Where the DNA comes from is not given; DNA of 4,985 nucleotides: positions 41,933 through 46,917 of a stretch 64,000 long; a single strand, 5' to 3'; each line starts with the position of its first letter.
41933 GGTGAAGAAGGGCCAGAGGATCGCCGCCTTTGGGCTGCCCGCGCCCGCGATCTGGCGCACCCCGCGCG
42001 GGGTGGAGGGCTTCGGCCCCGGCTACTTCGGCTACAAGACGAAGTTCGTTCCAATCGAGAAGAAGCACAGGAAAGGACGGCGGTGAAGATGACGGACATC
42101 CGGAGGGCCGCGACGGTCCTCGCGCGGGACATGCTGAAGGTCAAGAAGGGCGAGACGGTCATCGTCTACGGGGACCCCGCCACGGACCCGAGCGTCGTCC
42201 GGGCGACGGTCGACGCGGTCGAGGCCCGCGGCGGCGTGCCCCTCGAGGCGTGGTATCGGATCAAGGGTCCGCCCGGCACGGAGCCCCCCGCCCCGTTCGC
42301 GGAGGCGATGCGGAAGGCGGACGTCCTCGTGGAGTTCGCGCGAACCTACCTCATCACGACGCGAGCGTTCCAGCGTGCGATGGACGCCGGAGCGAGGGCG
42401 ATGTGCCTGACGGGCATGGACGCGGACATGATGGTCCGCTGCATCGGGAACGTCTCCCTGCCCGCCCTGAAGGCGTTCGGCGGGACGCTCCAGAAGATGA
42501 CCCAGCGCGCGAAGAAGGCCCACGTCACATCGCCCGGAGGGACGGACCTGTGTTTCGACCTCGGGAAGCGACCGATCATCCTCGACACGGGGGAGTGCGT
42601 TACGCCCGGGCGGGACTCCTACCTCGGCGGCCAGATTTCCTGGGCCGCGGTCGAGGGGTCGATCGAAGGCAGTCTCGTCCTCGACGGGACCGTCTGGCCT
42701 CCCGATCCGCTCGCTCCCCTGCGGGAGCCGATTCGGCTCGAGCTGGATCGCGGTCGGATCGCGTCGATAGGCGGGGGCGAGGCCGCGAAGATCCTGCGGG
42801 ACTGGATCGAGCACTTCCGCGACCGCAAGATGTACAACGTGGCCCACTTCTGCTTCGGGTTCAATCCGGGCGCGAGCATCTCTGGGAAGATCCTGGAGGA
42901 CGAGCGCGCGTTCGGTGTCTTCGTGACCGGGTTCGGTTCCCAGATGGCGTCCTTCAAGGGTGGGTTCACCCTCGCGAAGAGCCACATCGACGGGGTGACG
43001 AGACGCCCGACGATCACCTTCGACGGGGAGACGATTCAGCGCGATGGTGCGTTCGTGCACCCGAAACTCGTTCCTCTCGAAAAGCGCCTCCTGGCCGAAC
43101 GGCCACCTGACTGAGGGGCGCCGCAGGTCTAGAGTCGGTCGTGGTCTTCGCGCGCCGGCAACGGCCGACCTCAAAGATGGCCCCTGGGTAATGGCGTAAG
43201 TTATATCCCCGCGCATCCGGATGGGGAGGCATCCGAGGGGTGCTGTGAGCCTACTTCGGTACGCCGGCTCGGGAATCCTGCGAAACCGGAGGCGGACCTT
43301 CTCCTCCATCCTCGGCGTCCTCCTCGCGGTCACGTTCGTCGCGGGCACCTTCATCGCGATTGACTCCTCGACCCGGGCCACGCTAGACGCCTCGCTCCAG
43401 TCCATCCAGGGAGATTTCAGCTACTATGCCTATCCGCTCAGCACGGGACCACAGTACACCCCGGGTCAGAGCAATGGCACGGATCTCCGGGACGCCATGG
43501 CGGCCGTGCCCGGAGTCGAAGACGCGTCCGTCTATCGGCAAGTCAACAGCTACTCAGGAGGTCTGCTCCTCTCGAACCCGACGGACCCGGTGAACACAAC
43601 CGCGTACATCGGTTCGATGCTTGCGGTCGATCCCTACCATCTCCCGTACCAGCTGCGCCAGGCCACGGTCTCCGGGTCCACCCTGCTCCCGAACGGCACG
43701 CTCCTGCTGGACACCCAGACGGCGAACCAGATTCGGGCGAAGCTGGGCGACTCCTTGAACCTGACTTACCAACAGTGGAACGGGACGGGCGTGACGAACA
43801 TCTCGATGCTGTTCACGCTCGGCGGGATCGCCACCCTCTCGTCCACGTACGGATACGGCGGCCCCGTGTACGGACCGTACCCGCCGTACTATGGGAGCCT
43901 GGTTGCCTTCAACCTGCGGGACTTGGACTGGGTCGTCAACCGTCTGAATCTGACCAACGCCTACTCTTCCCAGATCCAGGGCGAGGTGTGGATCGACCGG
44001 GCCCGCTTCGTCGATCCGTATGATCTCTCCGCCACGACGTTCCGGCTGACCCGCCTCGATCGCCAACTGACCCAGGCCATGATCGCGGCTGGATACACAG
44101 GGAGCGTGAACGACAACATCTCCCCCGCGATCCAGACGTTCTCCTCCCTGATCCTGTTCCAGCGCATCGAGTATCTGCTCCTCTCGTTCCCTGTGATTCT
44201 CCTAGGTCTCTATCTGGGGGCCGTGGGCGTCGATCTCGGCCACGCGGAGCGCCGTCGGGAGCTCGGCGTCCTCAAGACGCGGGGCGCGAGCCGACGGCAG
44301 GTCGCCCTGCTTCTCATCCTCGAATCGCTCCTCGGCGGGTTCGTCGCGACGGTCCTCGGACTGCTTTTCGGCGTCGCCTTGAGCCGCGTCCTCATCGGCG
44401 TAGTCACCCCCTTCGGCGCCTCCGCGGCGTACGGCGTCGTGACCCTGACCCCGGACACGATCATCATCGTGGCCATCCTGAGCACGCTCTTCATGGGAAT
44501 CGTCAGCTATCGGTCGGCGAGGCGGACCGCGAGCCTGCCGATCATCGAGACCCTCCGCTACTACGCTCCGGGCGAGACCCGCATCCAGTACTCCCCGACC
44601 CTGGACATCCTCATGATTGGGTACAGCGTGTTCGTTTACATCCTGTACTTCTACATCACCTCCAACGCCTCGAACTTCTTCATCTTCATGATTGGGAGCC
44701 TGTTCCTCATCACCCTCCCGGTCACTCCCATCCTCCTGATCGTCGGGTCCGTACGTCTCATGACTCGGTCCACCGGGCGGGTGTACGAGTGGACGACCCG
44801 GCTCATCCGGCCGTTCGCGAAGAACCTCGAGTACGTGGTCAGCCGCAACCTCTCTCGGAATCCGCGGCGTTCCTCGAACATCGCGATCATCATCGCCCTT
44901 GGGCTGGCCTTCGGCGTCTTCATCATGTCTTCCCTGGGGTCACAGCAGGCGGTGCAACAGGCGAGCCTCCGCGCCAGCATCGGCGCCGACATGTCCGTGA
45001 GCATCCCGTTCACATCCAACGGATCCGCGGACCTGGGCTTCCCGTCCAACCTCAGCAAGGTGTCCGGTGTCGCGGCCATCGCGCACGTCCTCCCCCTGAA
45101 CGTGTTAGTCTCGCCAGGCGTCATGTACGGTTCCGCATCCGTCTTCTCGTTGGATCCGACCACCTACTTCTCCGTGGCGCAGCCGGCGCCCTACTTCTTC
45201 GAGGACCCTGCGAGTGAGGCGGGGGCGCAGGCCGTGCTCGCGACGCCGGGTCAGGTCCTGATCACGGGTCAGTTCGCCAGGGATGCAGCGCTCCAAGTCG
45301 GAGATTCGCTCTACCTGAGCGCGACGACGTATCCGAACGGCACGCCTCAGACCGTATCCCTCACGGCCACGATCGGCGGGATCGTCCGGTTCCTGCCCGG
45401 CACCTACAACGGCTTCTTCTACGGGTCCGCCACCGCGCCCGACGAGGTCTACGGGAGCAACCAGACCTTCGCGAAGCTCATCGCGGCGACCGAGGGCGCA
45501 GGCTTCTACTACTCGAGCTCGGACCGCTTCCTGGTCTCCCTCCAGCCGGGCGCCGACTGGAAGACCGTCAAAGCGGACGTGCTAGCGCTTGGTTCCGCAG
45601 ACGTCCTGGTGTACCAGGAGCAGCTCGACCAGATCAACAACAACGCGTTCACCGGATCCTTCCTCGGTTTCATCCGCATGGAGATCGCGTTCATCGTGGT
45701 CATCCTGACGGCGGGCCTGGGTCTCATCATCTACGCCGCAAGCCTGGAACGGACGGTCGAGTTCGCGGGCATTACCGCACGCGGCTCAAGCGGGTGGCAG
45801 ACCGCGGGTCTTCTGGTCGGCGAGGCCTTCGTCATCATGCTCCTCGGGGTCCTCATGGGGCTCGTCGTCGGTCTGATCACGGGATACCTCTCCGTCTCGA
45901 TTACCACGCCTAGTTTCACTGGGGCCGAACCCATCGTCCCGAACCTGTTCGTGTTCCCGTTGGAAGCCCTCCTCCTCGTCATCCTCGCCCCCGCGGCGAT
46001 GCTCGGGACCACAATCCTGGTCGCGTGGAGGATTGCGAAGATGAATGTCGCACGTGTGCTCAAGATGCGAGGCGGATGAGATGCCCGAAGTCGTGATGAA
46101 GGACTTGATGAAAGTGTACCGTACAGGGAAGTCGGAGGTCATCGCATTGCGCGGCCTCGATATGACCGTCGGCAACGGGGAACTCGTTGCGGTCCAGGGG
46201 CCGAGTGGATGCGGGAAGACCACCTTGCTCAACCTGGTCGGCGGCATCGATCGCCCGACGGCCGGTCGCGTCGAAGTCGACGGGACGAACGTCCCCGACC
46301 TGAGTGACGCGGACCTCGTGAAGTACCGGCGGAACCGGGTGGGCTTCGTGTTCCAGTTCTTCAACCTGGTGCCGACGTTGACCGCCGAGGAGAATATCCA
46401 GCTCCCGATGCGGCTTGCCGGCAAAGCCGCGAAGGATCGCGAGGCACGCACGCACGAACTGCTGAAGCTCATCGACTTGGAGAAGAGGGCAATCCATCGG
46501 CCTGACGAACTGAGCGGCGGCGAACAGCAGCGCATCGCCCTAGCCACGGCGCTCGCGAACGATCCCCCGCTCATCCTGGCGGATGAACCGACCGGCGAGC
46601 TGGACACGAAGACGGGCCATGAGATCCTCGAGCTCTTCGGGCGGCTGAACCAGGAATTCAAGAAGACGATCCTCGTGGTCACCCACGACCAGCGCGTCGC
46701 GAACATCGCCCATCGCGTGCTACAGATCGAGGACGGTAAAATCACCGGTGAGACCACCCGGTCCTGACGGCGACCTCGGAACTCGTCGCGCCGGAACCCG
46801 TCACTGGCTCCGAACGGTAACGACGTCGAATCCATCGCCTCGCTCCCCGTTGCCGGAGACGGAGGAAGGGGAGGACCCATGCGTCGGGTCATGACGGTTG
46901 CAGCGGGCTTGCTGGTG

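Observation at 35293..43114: Seven-gene importer + DUF917 + NicX-like operon: candidate new archaeal heterocycle-catabolism system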

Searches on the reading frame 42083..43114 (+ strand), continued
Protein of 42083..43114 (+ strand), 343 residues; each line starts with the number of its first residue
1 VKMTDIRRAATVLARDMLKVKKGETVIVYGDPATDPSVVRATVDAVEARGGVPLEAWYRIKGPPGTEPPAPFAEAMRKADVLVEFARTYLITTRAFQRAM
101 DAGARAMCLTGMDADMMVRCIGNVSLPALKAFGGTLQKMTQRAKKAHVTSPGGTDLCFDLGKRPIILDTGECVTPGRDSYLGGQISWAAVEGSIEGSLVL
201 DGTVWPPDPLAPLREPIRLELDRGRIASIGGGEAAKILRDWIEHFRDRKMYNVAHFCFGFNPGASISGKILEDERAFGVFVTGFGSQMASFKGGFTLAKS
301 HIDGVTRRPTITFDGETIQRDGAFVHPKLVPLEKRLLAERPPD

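Call 69: fold_search(model_id=the predicted structure, library=pdb)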
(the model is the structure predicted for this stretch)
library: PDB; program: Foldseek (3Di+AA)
matches with E <= 10: 500; with E <= 0.001: 22
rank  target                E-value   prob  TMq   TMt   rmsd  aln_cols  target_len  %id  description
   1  7cn3_A                1.7e-28  1.00  0.75  0.74   4.0       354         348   22  2,5-dihydroxypridine Dioxygenase in complex with 2,5-dihydroxypridine and product N-formylmaleamic acid (released 2020-12-16)
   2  7cn3_C                2.8e-28  1.00  0.75  0.74   4.2       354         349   22  2,5-dihydroxypridine Dioxygenase in complex with 2,5-dihydroxypridine and product N-formylmaleamic acid (released 2020-12-16)
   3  7cup_E                2.5e-27  1.00  0.76  0.75   4.1       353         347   22  Structure of 2,5-dihydroxypridine Dioxygenase from Pseudomonas putida KT2440 (released 2020-12-16)
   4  4icr_A                1.1e-16  1.00  0.67  0.57   6.3       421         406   13  Structural basis for substrate recognition and reaction mechanism of bacterial aminopeptidase peps (released 2013-10-23)
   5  4icq_A                4.9e-16  1.00  0.62  0.53   7.6       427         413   13  Structural basis for substrate recognition and reaction mechanism of bacterial aminopeptidase peps (released 2013-10-23)
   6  4ics_A                8.1e-16  1.00  0.64  0.55   6.5       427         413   12  Crystal structure of PepS from Streptococcus pneumoniae in complex with a substrate (released 2013-10-23)
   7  2ayi_A                4.1e-14  1.00  0.68  0.59   5.9       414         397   15  Wild-type AmpT from Thermus thermophilus (released 2005-11-08)
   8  1zjc                  6.3e-14  1.00  0.62  0.53   7.3       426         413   13  Aminopeptidase S from S. aureus (released 2005-06-07)
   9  6zsv_A                3.8e-08  1.00  0.53  0.58   7.7       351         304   14  Structure of crocagin biosynthetic protein CgnB (released 2022-07-20)
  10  6zsv_B                5.5e-08  1.00  0.52  0.56   6.2       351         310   12  Structure of crocagin biosynthetic protein CgnB (released 2022-07-20)
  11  6zsu_A                7.6e-08  1.00  0.50  0.55   7.4       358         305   15  Structure of crocagin biosynthetic protein CgnE (released 2022-07-20)
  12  6zsu_B                3.4e-07  1.00  0.51  0.56   7.7       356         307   15  Structure of crocagin biosynthetic protein CgnE (released 2022-07-20)
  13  3vzc_D                1.6e-04  0.69  0.20  0.20  17.2       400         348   10  Crystal structure of Sphingosine Kinase 1 with inhibitor (released 2013-05-08)
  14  3vzd_B                2.6e-04  0.72  0.23  0.23  17.2       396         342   10  Crystal structure of Sphingosine Kinase 1 with inhibitor and ADP (released 2013-05-01)
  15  3vzc_C                3.4e-04  0.66  0.22  0.22  17.1       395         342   10  Crystal structure of Sphingosine Kinase 1 with inhibitor (released 2013-05-08)
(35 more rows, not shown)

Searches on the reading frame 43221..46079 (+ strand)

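Call 3: search_protein_families(library=pfam, proteins=[window:43221-46079:+])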
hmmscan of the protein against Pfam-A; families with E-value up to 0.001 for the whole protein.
window:43221-46079:+ (952 aa): 1 family
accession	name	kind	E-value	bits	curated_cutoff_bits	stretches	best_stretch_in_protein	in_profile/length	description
PF02687.27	FtsX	-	1.5e-21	77.1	25.5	2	321-436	3-118/120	FtsX-like permease C-terminal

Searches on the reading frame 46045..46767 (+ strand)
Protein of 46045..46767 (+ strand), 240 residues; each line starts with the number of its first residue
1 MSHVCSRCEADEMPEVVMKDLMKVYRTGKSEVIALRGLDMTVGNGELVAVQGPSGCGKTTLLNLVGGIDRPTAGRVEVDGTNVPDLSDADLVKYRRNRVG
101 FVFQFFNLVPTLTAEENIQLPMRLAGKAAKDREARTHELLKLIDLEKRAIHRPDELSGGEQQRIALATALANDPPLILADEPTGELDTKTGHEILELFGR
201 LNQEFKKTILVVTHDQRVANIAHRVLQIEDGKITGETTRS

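Call 90: search_protein_families(library=pfam, proteins=[window:46045-46767:+], max_evalue=0.001)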
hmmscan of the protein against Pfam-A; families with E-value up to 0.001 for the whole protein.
window:46045-46767:+ (240 aa): 4 families
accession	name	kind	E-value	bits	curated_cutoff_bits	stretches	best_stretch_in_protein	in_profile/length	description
PF00005.33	ABC_tran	-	2.7e-34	119.1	25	1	35-183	1-136/137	ABC transporter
PF02463.25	SMC_N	-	1.9e-06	27.9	40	1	133-229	117-212/220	RecF/RecN/SMC N terminal domain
PF13304.12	AAA_21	-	3.4e-06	27.8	27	1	104-216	168-300/304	AAA domain, putative AbiEii toxin, Type IV TA system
PF13191.12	AAA_16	-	0.0009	20.2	32.6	0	43-206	22-162/167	AAA ATPase domain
